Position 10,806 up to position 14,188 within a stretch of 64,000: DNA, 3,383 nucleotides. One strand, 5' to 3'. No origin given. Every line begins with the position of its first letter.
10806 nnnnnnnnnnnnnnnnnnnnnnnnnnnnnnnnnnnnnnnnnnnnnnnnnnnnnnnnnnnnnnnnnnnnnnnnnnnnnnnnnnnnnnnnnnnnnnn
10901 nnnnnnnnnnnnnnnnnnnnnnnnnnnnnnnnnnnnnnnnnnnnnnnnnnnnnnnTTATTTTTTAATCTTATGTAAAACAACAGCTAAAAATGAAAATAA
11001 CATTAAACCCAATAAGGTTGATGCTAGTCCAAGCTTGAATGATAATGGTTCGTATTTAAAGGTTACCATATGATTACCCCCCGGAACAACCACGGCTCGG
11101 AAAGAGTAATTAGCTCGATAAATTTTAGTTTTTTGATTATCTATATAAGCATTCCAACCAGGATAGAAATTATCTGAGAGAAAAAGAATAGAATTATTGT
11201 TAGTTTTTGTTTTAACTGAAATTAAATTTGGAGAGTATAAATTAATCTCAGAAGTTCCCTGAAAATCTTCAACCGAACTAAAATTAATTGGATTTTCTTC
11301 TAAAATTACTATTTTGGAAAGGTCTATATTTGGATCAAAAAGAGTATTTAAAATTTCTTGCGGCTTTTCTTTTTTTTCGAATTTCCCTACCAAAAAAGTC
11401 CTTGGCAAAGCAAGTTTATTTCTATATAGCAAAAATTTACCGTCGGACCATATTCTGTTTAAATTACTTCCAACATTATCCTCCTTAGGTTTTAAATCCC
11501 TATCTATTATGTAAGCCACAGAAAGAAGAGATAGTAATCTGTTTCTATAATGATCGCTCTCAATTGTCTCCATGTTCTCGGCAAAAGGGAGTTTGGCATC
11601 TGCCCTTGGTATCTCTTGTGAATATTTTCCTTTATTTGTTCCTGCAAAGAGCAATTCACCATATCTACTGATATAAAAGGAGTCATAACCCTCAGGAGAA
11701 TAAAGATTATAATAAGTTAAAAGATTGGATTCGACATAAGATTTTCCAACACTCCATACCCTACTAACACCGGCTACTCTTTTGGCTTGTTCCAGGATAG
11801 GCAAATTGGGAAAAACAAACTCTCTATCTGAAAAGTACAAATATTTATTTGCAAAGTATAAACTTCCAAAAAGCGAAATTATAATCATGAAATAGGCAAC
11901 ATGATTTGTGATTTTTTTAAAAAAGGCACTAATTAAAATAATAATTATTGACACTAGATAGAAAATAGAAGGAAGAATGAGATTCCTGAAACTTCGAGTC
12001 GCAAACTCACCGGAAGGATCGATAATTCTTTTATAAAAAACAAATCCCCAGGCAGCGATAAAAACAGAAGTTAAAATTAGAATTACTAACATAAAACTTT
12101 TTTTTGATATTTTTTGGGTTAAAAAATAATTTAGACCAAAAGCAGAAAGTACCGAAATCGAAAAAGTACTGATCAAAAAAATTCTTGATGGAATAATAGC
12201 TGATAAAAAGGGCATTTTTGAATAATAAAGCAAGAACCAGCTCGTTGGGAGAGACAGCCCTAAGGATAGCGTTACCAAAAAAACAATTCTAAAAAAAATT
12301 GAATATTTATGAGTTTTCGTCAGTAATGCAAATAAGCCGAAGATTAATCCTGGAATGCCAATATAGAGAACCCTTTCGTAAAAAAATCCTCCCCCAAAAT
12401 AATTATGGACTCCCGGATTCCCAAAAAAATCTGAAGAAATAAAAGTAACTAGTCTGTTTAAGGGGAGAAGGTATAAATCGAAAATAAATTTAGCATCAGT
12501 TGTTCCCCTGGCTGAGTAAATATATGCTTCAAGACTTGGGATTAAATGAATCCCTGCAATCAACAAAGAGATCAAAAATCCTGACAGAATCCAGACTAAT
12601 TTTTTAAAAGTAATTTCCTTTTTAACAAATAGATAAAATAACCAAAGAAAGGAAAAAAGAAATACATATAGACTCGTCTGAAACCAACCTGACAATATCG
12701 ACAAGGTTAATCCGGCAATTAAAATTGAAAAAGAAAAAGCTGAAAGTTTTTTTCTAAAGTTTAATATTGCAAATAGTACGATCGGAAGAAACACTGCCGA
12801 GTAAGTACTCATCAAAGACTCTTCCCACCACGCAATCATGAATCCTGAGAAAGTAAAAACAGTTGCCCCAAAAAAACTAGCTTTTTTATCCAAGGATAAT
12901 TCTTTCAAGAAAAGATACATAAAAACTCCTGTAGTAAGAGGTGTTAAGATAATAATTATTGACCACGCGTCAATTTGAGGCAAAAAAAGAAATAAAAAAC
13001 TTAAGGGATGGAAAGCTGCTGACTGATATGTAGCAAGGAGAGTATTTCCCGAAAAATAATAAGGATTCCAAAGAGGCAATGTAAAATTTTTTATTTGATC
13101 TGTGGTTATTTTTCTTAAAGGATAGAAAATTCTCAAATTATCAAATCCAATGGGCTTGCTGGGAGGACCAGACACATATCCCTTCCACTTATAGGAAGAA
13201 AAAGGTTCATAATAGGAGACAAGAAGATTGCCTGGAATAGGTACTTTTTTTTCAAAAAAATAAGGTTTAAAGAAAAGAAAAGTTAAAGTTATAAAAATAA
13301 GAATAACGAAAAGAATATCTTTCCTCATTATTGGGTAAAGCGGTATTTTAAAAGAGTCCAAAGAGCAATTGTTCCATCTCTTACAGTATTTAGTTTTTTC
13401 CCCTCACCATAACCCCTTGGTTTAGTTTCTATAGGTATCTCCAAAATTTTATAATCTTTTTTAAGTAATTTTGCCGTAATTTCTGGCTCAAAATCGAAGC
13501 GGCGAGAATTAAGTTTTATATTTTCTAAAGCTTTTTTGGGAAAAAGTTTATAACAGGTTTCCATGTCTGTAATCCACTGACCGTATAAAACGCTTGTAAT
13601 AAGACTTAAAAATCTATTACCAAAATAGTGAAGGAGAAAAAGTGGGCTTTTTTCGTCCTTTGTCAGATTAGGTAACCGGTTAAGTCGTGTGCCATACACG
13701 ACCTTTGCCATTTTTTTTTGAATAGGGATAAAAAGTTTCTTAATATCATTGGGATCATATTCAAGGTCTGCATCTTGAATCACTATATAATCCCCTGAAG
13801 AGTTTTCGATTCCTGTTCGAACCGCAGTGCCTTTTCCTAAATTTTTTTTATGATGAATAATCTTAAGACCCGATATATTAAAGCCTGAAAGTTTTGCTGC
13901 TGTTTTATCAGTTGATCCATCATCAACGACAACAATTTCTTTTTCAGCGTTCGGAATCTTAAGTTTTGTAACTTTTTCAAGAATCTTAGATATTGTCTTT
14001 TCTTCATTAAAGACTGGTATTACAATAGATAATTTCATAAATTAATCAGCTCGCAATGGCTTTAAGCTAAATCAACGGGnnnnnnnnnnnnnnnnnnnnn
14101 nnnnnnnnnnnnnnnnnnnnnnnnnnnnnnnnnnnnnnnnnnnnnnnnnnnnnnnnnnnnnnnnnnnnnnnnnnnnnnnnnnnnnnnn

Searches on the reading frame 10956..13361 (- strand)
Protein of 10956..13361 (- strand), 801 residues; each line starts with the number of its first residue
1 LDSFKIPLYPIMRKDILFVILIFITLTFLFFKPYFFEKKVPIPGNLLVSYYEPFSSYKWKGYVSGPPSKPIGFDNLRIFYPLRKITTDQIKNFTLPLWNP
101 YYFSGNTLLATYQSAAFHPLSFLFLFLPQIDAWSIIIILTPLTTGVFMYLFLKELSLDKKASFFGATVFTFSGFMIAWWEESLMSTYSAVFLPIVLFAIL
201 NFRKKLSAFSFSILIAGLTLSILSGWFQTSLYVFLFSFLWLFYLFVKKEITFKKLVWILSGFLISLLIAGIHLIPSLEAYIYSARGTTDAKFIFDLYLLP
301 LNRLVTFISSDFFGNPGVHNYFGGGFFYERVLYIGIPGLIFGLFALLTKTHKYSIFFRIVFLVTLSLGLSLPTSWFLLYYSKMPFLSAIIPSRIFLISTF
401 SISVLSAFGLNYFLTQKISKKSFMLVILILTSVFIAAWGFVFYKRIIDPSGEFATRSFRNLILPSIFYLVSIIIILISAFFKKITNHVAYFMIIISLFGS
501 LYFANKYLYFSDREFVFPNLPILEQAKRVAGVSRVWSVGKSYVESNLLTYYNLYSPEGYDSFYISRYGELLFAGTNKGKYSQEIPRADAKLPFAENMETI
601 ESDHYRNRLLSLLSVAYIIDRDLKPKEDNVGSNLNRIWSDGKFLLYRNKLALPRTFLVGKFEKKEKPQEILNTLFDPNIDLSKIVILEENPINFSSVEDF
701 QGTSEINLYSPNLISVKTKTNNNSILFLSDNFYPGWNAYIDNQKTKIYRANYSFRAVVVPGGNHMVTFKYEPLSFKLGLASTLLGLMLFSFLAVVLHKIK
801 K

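Call 34: search_protein_families(library=pfam, proteins=[window:10956-13361:-], max_evalue=0.01)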
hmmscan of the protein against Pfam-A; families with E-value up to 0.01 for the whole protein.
window:10956-13361:- (801 aa): 1 family
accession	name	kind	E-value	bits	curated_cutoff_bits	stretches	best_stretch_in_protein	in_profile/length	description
PF09586.16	YfhO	-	7.7e-18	64.7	28.5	2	705-780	757-833/835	Bacterial membrane protein YfhO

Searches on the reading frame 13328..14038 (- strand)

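Call 33: search_protein_families(library=pfam, proteins=[window:13328-14038:-], max_evalue=0.01)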
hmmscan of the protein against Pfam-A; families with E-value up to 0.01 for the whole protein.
window:13328-14038:- (236 aa): 4 families
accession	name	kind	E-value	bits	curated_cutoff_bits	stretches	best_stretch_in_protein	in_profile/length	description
PF00535.33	Glycos_transf_2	-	3.7e-35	121.8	23.3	1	4-174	1-167/168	Glycosyl transferase family 2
PF10111.15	Glyco_tranf_2_2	-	1.4e-08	35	27.3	1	4-104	1-104/276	Glycosyltransferase like family 2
PF13641.12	Glyco_tranf_2_3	-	8.1e-07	29.7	27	1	3-114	3-120/230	Glycosyltransferase like family 2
PF13704.12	Glyco_tranf_2_4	-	0.0022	18.9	27.5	1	12-91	3-81/98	Glycosyl transferase family 2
